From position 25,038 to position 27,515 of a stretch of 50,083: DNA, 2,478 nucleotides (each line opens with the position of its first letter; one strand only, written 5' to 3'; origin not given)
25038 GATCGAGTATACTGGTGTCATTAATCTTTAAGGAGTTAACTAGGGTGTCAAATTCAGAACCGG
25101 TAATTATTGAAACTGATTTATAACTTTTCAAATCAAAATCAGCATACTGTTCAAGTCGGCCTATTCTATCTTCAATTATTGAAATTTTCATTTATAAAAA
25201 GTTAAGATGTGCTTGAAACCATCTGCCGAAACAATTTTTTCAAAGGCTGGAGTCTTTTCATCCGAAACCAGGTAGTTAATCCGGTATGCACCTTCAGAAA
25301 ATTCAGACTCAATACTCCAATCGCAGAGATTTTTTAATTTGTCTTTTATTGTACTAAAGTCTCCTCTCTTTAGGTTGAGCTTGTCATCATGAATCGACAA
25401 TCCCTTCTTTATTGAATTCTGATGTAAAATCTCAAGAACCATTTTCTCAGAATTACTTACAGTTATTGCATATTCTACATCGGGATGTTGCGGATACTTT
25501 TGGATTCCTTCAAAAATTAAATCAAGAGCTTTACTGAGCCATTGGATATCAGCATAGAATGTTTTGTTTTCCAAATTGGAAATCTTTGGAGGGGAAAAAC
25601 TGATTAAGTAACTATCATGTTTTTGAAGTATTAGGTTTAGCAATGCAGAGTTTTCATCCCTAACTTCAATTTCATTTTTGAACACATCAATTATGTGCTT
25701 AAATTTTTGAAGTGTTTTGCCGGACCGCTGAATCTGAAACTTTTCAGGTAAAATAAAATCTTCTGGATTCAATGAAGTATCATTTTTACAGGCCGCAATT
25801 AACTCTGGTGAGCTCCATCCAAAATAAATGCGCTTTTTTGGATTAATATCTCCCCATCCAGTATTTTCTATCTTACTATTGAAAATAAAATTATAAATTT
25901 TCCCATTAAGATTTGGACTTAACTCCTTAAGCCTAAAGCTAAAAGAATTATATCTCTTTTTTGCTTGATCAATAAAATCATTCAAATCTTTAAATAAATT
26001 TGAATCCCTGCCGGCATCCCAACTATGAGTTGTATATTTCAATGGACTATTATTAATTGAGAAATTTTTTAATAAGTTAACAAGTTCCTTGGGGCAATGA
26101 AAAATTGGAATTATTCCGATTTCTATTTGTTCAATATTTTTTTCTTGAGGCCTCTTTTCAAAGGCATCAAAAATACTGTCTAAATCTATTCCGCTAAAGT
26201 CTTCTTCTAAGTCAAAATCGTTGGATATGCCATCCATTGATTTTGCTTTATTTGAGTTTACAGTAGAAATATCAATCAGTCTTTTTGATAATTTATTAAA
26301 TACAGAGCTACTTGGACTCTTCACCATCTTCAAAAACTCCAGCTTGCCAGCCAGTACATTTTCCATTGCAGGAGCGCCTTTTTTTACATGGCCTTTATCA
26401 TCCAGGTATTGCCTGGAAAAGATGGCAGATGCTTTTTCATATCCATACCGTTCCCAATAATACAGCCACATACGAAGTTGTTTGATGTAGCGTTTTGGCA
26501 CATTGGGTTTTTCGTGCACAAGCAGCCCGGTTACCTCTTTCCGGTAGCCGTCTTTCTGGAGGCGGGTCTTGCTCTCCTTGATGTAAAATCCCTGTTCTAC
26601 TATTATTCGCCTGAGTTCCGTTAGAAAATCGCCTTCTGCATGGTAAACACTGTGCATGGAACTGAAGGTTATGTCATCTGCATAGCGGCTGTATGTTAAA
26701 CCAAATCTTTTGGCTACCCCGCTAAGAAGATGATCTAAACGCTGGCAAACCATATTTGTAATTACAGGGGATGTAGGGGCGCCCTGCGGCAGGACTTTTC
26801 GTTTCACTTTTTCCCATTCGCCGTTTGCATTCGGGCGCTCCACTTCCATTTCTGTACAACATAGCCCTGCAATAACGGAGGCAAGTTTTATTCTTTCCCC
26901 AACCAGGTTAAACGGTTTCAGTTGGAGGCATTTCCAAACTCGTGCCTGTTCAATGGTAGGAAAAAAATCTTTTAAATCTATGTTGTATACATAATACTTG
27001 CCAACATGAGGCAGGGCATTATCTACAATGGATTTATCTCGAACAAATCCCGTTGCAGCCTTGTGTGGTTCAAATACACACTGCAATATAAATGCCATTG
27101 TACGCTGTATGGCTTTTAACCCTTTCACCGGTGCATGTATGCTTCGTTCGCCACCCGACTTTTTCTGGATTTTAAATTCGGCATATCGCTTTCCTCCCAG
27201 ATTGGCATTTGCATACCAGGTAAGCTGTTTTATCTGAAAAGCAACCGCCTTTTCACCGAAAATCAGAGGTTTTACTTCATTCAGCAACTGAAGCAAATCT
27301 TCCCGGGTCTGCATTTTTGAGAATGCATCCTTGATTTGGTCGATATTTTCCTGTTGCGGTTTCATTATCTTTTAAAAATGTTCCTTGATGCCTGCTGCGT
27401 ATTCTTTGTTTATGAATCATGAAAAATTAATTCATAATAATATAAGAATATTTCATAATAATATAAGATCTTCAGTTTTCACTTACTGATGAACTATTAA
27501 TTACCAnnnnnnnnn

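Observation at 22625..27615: Retron-type RT fused to an unknown domain and translationally coupled to two uncharacterised receiver-like/HEPN-like proteins: candidate undescribed RT-based defence system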

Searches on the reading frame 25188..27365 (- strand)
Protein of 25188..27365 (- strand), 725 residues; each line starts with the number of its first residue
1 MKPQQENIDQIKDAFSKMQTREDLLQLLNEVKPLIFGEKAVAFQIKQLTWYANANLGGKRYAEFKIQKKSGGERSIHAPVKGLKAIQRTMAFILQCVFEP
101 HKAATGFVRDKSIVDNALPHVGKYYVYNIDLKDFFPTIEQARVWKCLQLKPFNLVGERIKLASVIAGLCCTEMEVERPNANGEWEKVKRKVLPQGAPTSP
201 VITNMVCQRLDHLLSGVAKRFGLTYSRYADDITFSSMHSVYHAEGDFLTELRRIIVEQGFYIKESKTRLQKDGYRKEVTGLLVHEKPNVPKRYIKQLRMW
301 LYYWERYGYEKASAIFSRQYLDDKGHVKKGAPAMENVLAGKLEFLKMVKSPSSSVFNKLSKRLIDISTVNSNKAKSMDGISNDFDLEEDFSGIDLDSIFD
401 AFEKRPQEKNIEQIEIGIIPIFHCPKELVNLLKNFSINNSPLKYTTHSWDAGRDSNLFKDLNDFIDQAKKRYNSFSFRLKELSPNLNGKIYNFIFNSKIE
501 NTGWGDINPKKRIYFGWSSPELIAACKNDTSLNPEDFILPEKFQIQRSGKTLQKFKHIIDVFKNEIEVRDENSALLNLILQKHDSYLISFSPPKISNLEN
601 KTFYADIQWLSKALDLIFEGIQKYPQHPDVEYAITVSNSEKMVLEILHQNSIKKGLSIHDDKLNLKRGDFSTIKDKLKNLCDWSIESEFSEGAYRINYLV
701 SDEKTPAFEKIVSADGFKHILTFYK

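Call 3: search_protein_families(library=padloc, proteins=[window:25188-27365:-], max_evalue=0.01)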
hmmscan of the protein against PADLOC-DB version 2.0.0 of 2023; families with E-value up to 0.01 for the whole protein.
window:25188-27365:- (725 aa): 50 families (the best 25 are shown)
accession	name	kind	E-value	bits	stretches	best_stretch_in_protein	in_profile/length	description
PDLC02959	RT-Protease_XI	-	1.1e-97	326.1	1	47-370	24-325/510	single gene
PDLC02960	RT-Protease_XI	-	1.3e-97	325.9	1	54-371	29-323/506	single gene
PDLC02961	RT-TIR_XII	-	2.6e-92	308.2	1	44-387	27-351/475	single gene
PDLC02962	RT-TIR_XII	-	8.1e-90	300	1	44-385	27-347/478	single gene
PDLC02956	RT_XIII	-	2.1e-83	278.9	1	25-373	110-433/469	-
PDLC02968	RT-Toprim_I-C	-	6.3e-82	274.1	1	51-374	17-317/529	single gene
PDLC02965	RT-Toprim_I-C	-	1.2e-81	273.2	1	51-367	17-311/529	single gene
PDLC02946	RT_III-A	-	1.7e-69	232.5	1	26-355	25-319/330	-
PDLC02966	RT-Toprim_I-C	-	9.9e-68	227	1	39-354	23-323/568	single gene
PDLC02963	RT-Toprim_I-C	-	1.1e-66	223.6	1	41-359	20-323/552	single gene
PDLC02945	RT_III-A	-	4e-65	218.2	1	32-353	37-348/362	-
PDLC02967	RT-Toprim_I-C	-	2.9e-64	215.8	1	41-301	16-265/549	single gene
PDLC02943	RT_III-A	-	4.6e-63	211.1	1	33-362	20-314/322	-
PDLC02964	RT-Toprim_I-C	-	2e-62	209.6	1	40-299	15-264/554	single gene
PDLC02949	RT_other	-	6e-60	201.8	1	45-311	164-430/481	-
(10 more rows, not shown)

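Call 4: search_protein_families(library=pfam, proteins=[window:25188-27365:-], max_evalue=0.01)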
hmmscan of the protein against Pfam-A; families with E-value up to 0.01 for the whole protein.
window:25188-27365:- (725 aa): 2 families
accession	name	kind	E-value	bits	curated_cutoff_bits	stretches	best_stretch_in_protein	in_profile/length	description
PF22561.2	HisKin-conflict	-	9.3e-63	213.1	27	1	422-724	2-303/303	Histidine Kinase domain observed in conflict contexts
PF00078.32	RVT_1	-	2.7e-21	76.7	29.6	1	66-270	1-192/205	Reverse transcriptase (RNA-dependent DNA polymerase)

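Call 5: search_protein_families(library=ncbifam, proteins=[window:25188-27365:-], max_evalue=0.01)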
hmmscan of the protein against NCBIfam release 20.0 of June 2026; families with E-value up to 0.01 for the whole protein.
window:25188-27365:- (725 aa): 5 families
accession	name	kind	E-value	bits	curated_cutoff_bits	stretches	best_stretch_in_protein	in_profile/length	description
NF042941.1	Retron_TIR_antiphage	equivalog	1.2e-78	265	600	1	43-386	11-342/464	TIR domain-containing anti-phage reverse transcriptase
NF038237.1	retron_Ec67_fus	exception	1.1e-69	235.4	450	1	44-354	20-320/572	retron Ec67 family RNA-directed DNA polymerase/endonuclease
NF038233.2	retron_St85_RT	exception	1.7e-53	181.8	235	1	55-296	19-245/289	retron St85 family RNA-directed DNA polymerase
TIGR04416.1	group_II_RT_mat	equivalog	1.2e-15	57.5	300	1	63-271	55-253/353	group II intron reverse transcriptase/maturase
NF041746.1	Drt2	equivalog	5.3e-07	29.2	390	1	188-237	220-269/416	antiviral reverse transcriptase Drt2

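Call 19: find_homologous_proteins(query=window:25188-27365:-, max_evalue=0.00001)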
Query window:25188-27365:- (725 aa): 6380 proteins with E <= 0.00001 among 8000 candidates; the best 120 are listed.
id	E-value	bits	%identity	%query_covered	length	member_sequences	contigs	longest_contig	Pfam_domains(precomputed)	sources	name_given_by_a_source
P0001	0.0e+0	1180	70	100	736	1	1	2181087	PF00078.33,PF22561.3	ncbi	ncbi:MAG: reverse transcriptase family protein [Bacteroidia bacterium]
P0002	0.0e+0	1180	70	100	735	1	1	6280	PF00078.33,PF22561.3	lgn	-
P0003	0.0e+0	1173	70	78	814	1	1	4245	PF00078.33,PF22561.3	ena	-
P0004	0.0e+0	1173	71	78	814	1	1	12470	PF00078.33,PF22561.3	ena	-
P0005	0.0e+0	1172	71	78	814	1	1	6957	PF00078.33,PF22561.3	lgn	-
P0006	0.0e+0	1172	71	78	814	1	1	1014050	PF00078.33,PF22561.3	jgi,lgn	jgi:RNA-directed DNA polymerase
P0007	0.0e+0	1171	71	78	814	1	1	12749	PF00078.33,PF22561.3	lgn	-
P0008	0.0e+0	1170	71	78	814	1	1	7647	PF00078.33,PF22561.3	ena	-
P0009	0.0e+0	1170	71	78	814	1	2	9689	PF00078.33,PF22561.3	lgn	-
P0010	0.0e+0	1170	72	78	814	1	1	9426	PF00078.33,PF22561.3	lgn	-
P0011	0.0e+0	1170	71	78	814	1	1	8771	PF00078.33,PF22561.3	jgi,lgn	jgi:hypothetical protein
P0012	0.0e+0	1168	71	78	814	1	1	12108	PF00078.33,PF22561.3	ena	-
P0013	0.0e+0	1167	71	78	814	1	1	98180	PF00078.33,PF22561.3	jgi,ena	-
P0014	0.0e+0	1167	71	78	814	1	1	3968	PF00078.33,PF22561.3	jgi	-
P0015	0.0e+0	1166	70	78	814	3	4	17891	PF00078.33,PF22561.3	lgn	-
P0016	0.0e+0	1166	70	78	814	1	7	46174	PF00078.33,PF22561.3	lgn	-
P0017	0.0e+0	1166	71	78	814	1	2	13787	PF00078.33,PF22561.3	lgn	-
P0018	0.0e+0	1166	71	78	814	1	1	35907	PF00078.33,PF22561.3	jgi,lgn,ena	-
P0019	0.0e+0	1165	70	78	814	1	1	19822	PF00078.33,PF22561.3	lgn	-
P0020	0.0e+0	1165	71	78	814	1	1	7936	PF00078.33,PF22561.3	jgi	-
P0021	0.0e+0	1162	71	78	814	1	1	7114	PF00078.33,PF22561.3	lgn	-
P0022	0.0e+0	1160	71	78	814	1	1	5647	PF00078.33,PF22561.3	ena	-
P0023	0.0e+0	1159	71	79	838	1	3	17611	PF00078.33,PF22561.3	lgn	-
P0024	0.0e+0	1159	70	78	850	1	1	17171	PF00078.33,PF22561.3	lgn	-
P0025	0.0e+0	1157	71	78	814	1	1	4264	PF00078.33,PF22561.3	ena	-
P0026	0.0e+0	1156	70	78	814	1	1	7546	PF00078.33,PF22561.3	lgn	-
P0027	0.0e+0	1153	70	78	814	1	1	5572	PF00078.33,PF22561.3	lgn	-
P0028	0.0e+0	1146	71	78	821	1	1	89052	PF00078.33,PF22561.3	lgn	-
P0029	0.0e+0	1145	70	78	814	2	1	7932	PF00078.33,PF22561.3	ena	-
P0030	0.0e+0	1140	70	78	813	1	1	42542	PF00078.33,PF22561.3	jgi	jgi:RNA-directed DNA polymerase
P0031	0.0e+0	1139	70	78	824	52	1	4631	PF00078.33,PF22561.3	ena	-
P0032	0.0e+0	1138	70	78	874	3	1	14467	PF00078.33,PF22561.3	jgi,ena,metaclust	metaclust:\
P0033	0.0e+0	1137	69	100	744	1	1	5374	PF00078.33,PF22561.3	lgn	-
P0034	0.0e+0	1137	70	78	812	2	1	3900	PF00078.33,PF22561.3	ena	-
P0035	0.0e+0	1136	64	50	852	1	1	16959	PF00078.33,PF22561.3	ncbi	-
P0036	0.0e+0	1134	69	79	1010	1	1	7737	PF00078.33,PF22561.3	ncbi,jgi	jgi:RNA-directed DNA polymerase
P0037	0.0e+0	1130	69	78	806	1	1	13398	PF00078.33,PF22561.3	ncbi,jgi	jgi:RNA-directed DNA polymerase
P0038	0.0e+0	1126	70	78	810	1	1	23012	PF00078.33,PF22561.3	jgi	jgi:hypothetical protein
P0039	0.0e+0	1126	69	100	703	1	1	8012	PF00078.33,PF22561.3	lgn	-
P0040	0.0e+0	1113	67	100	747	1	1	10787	PF00078.33,PF22561.3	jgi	-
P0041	0.0e+0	1106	69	79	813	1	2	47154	PF00078.33,PF22561.3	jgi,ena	-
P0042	0.0e+0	1106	67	100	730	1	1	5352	PF00078.33,PF22561.3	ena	-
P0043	0.0e+0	1104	68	78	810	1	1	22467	PF00078.33,PF22561.3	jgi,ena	-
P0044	0.0e+0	1104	67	100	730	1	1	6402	PF00078.33,PF22561.3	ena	-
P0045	0.0e+0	1103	69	78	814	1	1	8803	PF00078.33,PF22561.3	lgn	-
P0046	0.0e+0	1097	68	78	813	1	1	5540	PF00078.33,PF22561.3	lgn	-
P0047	0.0e+0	1096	66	78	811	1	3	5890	PF00078.33,PF22561.3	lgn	-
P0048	0.0e+0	1091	67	78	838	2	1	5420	PF00078.33,PF22561.3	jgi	-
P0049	0.0e+0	1087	66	78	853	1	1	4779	PF00078.33,PF22561.3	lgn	-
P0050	0.0e+0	1084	65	78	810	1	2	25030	PF00078.33,PF22561.3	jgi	jgi:hypothetical protein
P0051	0.0e+0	1083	70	78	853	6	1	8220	PF00078.33,PF22561.3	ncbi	-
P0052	0.0e+0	1081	67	78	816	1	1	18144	PF00078.33,PF22561.3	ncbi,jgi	jgi:RNA-directed DNA polymerase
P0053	0.0e+0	1079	68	78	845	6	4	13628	PF00078.33,PF22561.3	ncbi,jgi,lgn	jgi:RNA-directed DNA polymerase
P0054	0.0e+0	1079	68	79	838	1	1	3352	PF00078.33,PF22561.3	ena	-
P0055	0.0e+0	1078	65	83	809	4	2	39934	PF00078.33,PF22561.3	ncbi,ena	-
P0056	0.0e+0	1077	68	78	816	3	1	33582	PF00078.33,PF22561.3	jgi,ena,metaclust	metaclust:\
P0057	0.0e+0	1074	72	42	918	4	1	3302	PF00078.33,PF22561.3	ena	-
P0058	0.0e+0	1073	63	100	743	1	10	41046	PF00078.33,PF22561.3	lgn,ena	-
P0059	0.0e+0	1071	65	78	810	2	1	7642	PF00078.33,PF22561.3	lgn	-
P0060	0.0e+0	1065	65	100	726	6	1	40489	PF00078.33,PF22561.3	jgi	jgi:hypothetical protein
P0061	0.0e+0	1062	65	99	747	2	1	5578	PF00078.33,PF22561.3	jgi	jgi:RNA-directed DNA polymerase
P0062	0.0e+0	1053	70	43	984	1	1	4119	PF00078.33,PF22561.3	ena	-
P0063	0.0e+0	1053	63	100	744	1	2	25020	PF00078.33,PF22561.3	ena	-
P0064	0.0e+0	1052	71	42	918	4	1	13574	PF00078.33,PF22561.3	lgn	-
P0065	0.0e+0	1051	57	54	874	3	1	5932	PF00078.33,PF22561.3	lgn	-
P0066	0.0e+0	1049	68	44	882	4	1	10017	PF00078.33,PF22561.3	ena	-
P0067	0.0e+0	1047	64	100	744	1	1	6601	PF00078.33,PF22561.3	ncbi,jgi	jgi:RNA-directed DNA polymerase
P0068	0.0e+0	1045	63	78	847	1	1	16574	PF00078.33,PF22561.3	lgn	-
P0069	0.0e+0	1045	64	78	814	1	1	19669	PF00078.33,PF22561.3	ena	-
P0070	0.0e+0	1040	63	100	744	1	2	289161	PF00078.33,PF22561.3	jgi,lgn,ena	jgi:hypothetical protein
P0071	0.0e+0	1038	64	79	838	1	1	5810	PF00078.33,PF22561.3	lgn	-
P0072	0.0e+0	1028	63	78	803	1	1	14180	PF00078.33,PF22561.3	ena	-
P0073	0.0e+0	1023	68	69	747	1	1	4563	PF00078.33,PF22561.3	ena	-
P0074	0.0e+0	1021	61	100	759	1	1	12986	PF00078.33,PF22561.3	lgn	-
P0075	0.0e+0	1011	64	79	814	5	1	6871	PF00078.33,PF22561.3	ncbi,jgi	jgi:RNA-directed DNA polymerase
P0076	5.8e-292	989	71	78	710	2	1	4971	PF00078.33,PF22561.3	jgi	jgi:hypothetical protein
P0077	8.8e-292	988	63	79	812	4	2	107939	PF00078.33,PF22561.3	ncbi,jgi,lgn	-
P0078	8.9e-292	988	59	100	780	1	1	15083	PF00078.33,PF22561.3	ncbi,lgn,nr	ncbi:MAG: reverse transcriptase family protein [Phycisphaerales bacterium]|nr:reverse transcriptase 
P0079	6.1e-290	982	59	78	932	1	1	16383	PF00078.33,PF22561.3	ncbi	-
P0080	5.9e-287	972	69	86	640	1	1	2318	PF00078.33,PF22561.3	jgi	jgi:hypothetical protein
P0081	1.1e-285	968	71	78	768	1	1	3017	PF00078.33,PF22561.3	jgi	jgi:hypothetical protein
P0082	1.0e-284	965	59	78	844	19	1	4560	PF00078.33,PF22561.3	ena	-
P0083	9.8e-280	948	57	100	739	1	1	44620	PF00078.33,PF22561.3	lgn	-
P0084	4.3e-279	946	59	100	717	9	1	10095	PF00078.33,PF22561.3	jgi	-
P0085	9.0e-278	942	56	81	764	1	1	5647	PF00078.33,PF22561.3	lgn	-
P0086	4.3e-277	940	66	73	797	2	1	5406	PF00078.33,PF22561.3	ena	-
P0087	1.4e-276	938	55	79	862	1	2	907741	PF00078.33,PF22561.3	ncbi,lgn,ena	-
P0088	8.8e-275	932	56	78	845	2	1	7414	PF00078.33,PF22561.3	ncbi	-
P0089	8.2e-272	922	58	100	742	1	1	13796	PF00078.33,PF22561.3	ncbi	-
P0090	4.3e-269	913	55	80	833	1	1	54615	PF00078.33,PF22561.3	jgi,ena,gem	-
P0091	6.1e-268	909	55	79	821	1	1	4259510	PF00078.33,PF22561.3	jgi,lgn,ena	-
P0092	2.4e-264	897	58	100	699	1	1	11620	PF00078.33,PF22561.3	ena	-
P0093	1.5e-258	878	56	100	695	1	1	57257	PF00078.33,PF22561.3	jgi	jgi:RNA-directed DNA polymerase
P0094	1.2e-251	855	71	74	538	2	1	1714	PF00078.33,PF22561.3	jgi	-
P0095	4.0e-248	844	53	100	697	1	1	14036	PF00078.33,PF22561.3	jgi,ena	jgi:RNA-directed DNA polymerase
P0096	6.1e-248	843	56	88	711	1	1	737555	PF00078.33,PF22561.3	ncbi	-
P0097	1.2e-233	796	53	100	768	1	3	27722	PF00078.33,PF22561.3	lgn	-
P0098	1.4e-233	796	51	100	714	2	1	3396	PF00078.33,PF22561.3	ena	-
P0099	4.5e-231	787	52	100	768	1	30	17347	PF00078.33,PF22561.3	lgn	-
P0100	7.0e-230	783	52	100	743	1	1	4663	PF00078.33,PF22561.3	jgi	jgi:RNA-directed DNA polymerase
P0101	6.8e-228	777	49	78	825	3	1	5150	PF00078.33,PF22561.3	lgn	-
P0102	4.6e-227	774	49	99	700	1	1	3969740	PF00078.33,PF22561.3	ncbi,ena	ncbi:reverse transcriptase family protein [Mucilaginibacter sp.]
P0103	4.8e-226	771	48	78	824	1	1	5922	PF00078.33,PF22561.3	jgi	jgi:hypothetical protein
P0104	1.3e-223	763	51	100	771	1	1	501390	PF00078.33,PF22561.3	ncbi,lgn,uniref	ncbi:reverse transcriptase family protein [Winogradskyella poriferorum]|uniref:reverse transcriptase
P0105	5.1e-223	761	51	100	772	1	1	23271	PF00078.33,PF22561.3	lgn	-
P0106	4.4e-222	758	43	88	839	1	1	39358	PF00078.33,PF22561.3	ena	-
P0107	9.9e-220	750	50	100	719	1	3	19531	PF00078.33,PF22561.3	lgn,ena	-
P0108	1.1e-219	750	50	99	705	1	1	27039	PF00078.33,PF22561.3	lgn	-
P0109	5.0e-219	748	47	78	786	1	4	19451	PF00078.33,PF22561.3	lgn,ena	-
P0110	1.0e-218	747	47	78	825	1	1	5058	PF00078.33,PF22561.3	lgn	-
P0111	2.3e-218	745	89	50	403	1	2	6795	PF00078.33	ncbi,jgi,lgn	jgi:RNA-directed DNA polymerase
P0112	2.4e-218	745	51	100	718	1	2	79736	PF00078.33,PF22561.3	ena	-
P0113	2.1e-217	742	49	100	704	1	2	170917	PF00078.33,PF22561.3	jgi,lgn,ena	-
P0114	1.4e-216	739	48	78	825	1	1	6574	PF00078.33,PF22561.3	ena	-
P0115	1.6e-216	739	49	100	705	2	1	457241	PF00078.33,PF22561.3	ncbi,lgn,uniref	ncbi:reverse transcriptase family protein [Flavobacterium sp. FBOR7N2.3]|uniref:RNA-directed DNA pol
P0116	1.7e-215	736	49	100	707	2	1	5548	PF00078.33,PF22561.3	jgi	jgi:RNA-directed DNA polymerase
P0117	2.1e-215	736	50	100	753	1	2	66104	PF00078.33,PF22561.3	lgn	-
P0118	2.9e-215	735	44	78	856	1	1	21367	PF00078.33,PF22561.3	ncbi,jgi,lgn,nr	ncbi:MAG: reverse transcriptase family protein [bacterium]|nr:reverse transcriptase family protein [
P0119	3.5e-215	735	49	100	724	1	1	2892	PF00078.33,PF22561.3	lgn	-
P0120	2.1e-214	732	49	100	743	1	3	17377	PF00078.33,PF22561.3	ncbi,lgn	-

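Call 21: find_encoding_contigs(protein=P0078, flank=8000, max_places=2)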
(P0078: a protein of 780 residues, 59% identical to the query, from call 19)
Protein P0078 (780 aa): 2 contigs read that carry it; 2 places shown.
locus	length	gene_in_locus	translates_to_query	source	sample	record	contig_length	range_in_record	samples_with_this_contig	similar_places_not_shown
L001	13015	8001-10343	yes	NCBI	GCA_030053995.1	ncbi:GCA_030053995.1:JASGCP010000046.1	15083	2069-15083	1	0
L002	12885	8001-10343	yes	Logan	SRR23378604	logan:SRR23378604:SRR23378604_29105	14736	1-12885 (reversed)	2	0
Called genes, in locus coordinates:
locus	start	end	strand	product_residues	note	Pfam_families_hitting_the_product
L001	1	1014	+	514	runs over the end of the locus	PF20030:bpMoxR (faint), PF13541:ChlI, PF05496:RuvB_N (faint), PF01078:Mg_chelatase, PF07728:AAA_5, PF00493:MCM (weak), PF13335:Mg_chelatase_C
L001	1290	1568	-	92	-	PF00216:Bac_DNA_binding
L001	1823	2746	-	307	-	-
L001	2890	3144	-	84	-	PF11297:DUF3098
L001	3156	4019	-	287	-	PF18075:FtsX_ECD, PF02687:FtsX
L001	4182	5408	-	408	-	PF20511:PMI_typeI_cat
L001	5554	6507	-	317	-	PF14870:PSII_BNR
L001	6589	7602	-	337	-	PF13280:WYL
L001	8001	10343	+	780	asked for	PF00078:RVT_1, PF22561:HisKin-conflict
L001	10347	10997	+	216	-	-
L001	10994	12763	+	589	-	PF22563:iREC, PF00072:Response_reg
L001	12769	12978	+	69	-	PF11325:DUF3127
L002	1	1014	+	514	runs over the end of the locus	PF20030:bpMoxR (faint), PF13541:ChlI, PF05496:RuvB_N (faint), PF01078:Mg_chelatase, PF07728:AAA_5, PF00493:MCM (weak), PF13335:Mg_chelatase_C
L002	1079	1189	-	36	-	PF17067:RPS31 (weak)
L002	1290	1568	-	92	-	PF00216:Bac_DNA_binding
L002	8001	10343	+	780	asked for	PF00078:RVT_1, PF22561:HisKin-conflict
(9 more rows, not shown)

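Call 22: find_encoding_contigs(protein=P0102, flank=8000, max_places=2)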
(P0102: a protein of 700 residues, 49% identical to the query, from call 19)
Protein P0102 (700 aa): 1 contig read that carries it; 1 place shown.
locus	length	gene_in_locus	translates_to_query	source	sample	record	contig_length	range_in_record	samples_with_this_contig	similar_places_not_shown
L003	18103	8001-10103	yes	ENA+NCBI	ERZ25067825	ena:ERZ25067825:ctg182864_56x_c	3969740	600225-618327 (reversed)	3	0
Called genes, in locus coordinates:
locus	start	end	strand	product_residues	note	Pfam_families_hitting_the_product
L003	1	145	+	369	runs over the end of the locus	PF02684:LpxB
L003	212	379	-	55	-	-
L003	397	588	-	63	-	-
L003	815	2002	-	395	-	PF07690:MFS_1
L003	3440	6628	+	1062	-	PF13289:SIR2_2, PF02171:Piwi (weak)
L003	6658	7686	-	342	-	PF13280:WYL, PF25583:WCX (weak)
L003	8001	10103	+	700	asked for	PF00078:RVT_1, PF22561:HisKin-conflict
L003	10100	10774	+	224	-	-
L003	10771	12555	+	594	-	PF22563:iREC, PF00072:Response_reg (faint)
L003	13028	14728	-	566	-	PF13175:AAA_15 (weak)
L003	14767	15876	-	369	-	PF14130:Cap4_nuclease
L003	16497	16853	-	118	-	PF05168:HEPN (weak)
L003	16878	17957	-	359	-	-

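Call 23: find_encoding_contigs(protein=P0006, flank=8000, max_places=2)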
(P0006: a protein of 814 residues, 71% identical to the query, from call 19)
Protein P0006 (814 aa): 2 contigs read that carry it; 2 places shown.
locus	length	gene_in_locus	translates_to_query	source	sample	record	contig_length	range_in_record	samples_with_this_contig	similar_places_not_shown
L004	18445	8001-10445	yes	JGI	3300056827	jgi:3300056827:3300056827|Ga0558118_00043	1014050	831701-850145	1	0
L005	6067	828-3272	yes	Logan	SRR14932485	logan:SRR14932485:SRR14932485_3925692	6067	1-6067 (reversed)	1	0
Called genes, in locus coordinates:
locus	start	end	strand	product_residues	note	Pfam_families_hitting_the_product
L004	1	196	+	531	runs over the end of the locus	PF13401:AAA_22 (faint), PF01935:DUF87, PF01580:FtsK_SpoIIIE (weak), PF10412:TrwB_AAD_bind (faint)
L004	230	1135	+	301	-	PF18899:DUF5655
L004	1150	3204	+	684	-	PF02171:Piwi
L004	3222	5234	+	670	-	PF20720:nSTAND3 (faint), PF00004:AAA (faint), PF07728:AAA_5, PF28529:McrB_lid (faint)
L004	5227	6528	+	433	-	PF10117:McrBC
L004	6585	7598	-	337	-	PF13280:WYL, PF25583:WCX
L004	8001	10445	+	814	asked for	PF00078:RVT_1, PF22561:HisKin-conflict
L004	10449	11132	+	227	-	-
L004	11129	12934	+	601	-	PF22563:iREC, PF00072:Response_reg (weak)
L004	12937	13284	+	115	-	PF11325:DUF3127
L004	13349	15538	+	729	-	PF05970:PIF1, PF13245:AAA_19, PF13604:AAA_30, PF09848:SLFN-g3_helicase (faint), PF13538:UvrD_C_2 (weak), PF22721:TBP-TOTE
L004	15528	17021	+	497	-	PF22860:DUF7017, PF22708:S1CSD-TOTE-1, PF22707:S1CSD-TOTE-2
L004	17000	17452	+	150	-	-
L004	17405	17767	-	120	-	-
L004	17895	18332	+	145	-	-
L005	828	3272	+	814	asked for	PF00078:RVT_1, PF22561:HisKin-conflict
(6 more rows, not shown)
